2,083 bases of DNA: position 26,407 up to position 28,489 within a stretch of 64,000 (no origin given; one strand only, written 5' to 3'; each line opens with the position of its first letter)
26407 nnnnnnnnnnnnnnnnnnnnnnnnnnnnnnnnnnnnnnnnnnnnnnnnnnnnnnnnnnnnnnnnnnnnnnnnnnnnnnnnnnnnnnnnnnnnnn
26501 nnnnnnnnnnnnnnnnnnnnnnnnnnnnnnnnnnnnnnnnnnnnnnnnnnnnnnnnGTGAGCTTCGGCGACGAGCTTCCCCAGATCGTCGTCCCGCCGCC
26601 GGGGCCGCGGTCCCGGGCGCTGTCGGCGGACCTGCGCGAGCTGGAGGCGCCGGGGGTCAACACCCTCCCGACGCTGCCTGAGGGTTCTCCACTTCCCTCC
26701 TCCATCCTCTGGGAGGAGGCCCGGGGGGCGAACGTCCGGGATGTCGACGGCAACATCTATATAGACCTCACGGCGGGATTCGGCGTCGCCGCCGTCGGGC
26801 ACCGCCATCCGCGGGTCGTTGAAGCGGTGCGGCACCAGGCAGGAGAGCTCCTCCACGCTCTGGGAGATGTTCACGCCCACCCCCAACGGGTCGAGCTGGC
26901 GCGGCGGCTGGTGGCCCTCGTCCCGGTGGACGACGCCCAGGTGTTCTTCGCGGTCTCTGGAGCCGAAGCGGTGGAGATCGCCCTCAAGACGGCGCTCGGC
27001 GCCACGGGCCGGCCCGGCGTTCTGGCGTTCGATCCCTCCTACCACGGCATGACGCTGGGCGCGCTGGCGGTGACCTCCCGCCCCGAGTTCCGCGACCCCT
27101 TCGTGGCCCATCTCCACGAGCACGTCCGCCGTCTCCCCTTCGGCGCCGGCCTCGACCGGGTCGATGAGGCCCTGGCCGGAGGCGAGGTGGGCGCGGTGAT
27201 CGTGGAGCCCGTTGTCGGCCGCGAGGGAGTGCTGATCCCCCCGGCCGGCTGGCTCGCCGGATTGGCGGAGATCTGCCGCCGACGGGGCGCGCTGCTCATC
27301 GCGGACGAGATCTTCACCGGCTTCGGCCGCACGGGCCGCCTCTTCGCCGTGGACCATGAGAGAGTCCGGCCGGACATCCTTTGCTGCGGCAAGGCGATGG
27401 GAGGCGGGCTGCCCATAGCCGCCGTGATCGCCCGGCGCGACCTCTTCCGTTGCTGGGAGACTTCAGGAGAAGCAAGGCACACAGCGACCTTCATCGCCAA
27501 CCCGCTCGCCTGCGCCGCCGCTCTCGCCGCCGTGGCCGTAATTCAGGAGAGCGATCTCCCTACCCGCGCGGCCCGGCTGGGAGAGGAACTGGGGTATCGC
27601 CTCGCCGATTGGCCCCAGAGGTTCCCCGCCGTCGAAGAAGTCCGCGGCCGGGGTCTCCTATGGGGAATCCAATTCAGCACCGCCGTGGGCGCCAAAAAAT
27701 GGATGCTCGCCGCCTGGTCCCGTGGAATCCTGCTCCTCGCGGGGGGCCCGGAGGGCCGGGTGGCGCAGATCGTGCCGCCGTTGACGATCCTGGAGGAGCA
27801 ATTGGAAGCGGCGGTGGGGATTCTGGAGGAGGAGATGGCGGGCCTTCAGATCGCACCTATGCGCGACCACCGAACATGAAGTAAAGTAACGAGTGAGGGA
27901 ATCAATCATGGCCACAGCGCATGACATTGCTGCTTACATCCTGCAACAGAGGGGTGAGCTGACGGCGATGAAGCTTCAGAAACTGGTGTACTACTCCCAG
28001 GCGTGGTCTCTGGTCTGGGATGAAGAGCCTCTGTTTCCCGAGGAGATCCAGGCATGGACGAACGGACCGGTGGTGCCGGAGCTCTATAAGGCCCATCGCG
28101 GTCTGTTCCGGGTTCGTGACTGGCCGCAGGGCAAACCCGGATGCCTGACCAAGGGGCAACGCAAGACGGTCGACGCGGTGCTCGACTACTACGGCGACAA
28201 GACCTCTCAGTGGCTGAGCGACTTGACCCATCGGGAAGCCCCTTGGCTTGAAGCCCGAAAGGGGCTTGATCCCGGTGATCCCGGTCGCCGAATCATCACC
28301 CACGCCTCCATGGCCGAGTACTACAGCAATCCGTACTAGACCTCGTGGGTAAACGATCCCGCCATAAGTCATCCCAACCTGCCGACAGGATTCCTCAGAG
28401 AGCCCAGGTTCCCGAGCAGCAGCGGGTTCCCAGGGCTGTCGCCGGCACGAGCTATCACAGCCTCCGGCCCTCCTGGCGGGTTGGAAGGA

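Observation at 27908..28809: Panacea (DUF4065) antitoxin plus small RelE/ParE-like protein: candidate toxin-antitoxin cassette, copy 1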

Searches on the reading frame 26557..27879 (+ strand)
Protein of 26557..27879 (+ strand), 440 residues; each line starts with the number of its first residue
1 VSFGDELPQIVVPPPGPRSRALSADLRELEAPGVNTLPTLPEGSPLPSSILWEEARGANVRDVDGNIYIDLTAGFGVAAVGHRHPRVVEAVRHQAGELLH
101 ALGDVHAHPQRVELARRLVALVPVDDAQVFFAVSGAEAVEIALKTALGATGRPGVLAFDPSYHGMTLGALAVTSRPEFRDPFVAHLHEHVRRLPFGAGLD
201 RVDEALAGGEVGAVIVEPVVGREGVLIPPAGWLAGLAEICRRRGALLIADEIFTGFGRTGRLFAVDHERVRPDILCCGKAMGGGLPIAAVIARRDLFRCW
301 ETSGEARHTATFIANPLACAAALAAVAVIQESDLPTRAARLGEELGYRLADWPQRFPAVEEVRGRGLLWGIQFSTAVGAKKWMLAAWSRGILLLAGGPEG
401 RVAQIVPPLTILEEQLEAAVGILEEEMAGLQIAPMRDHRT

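Call 3: search_protein_families(library=pfam, proteins=[window:26557-27879:+], max_evalue=1)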
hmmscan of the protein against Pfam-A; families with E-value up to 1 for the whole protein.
window:26557-27879:+ (440 aa): 2 families
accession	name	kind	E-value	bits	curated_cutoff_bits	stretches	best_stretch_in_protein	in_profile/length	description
PF00202.27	Aminotran_3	-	8.1e-98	328.2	30.5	1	50-425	11-401/403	Aminotransferase class-III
PF00155.27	Aminotran_1_2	-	3e-07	30.4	19.7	1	71-340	6-278/361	Aminotransferase class I and II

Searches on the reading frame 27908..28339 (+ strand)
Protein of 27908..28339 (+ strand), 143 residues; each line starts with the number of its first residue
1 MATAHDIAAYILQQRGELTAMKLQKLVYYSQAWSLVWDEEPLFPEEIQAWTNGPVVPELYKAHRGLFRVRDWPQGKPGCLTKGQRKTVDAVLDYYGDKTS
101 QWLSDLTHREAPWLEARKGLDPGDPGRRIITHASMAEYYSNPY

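Call 3: search_protein_families(library=pfam, proteins=[window:27908-28339:+], max_evalue=1)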
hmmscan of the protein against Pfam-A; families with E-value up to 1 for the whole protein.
window:27908-28339:+ (143 aa): 1 family
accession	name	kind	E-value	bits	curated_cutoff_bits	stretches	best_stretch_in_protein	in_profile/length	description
PF13274.11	SocA_Panacea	-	8.2e-18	65.8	25.7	1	23-113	1-112/113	Antitoxin SocA-like, Panacea domain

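Call 10: search_protein_families(library=ncbifam, proteins=[window:27908-28339:+], max_evalue=1)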
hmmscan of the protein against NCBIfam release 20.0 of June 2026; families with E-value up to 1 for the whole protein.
window:27908-28339:+ (143 aa): 1 family
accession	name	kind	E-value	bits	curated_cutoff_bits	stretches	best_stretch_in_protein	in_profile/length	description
NF047745.1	SocA_antitoxin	equivalog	4.1e-11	42.9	190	1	14-64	17-67/176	type VI toxin-antitoxin system SocA family antitoxin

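Call 11: search_protein_families(library=padloc, proteins=[window:27908-28339:+], max_evalue=1)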
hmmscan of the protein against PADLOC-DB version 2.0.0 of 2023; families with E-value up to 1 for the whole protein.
window:27908-28339:+ (143 aa): 0 families

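Call 12: search_protein_families(library=phrogs, proteins=[window:27908-28339:+], max_evalue=1)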
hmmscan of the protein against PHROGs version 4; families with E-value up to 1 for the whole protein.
window:27908-28339:+ (143 aa): 3 families
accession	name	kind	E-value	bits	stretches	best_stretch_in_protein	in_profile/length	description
phrog_1281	-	unknown function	2.8e-35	122.8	1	1-141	7-152/195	-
phrog_10390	-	unknown function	7.5e-31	108.7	1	3-141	150-293/299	-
phrog_29768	-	unknown function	0.22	12.8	0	81-106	22-47/70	-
